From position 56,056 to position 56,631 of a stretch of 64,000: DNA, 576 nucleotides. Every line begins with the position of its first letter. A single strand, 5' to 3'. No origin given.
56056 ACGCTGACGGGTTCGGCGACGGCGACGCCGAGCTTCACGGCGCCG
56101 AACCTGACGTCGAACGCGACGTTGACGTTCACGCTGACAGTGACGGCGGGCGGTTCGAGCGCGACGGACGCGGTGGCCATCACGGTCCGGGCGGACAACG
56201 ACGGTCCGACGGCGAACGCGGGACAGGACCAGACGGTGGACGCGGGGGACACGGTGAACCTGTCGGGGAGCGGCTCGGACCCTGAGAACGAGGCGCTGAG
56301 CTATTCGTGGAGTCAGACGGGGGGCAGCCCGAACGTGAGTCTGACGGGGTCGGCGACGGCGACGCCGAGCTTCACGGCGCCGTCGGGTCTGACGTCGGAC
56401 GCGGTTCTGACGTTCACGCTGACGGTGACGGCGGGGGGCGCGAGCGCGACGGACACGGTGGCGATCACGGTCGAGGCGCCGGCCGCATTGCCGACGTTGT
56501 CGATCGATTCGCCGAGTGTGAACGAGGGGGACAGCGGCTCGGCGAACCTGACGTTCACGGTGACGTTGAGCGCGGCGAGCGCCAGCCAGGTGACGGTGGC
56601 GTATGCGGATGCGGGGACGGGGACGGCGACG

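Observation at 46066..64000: Giant (>5,978 aa, still open) secreted mosaic of Calx-beta, Calx-like B modules, cadherin-like and PKD-like domains, invisible in the ORF track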

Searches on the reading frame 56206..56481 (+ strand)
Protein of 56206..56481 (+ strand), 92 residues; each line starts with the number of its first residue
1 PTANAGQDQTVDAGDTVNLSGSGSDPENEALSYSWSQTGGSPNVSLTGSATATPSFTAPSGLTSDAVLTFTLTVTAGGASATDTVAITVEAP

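Call 25: search_protein_families(library=pfam, proteins=[window:56206-56481:+], max_evalue=1)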
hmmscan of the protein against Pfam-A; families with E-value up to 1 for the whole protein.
window:56206-56481:+ (92 aa): 6 families
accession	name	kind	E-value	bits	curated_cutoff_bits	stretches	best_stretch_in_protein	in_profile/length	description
PF22352.2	K319L-like_PKD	-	4.4e-20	71.9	27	1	5-89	1-84/84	K319L-like, PKD domain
PF18911.6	PKD_4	-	5.5e-07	30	27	1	1-89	4-85/85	PKD domain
PF17963.7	Big_9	-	3.7e-05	25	23.6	1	1-88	4-89/89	Bacterial Ig domain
PF21027.3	Sde0182_C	-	0.011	16.8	27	1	16-78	1-69/83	Cellulose-binding protein Sde0182, C-terminal domain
PF23619.1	Ig_VWA7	-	0.03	15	27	1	34-85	44-95/104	VWA7 Ig-like domain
PF20578.4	aBig_2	-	0.11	12.7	27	1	56-90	53-87/89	Atrophied bacterial Ig domain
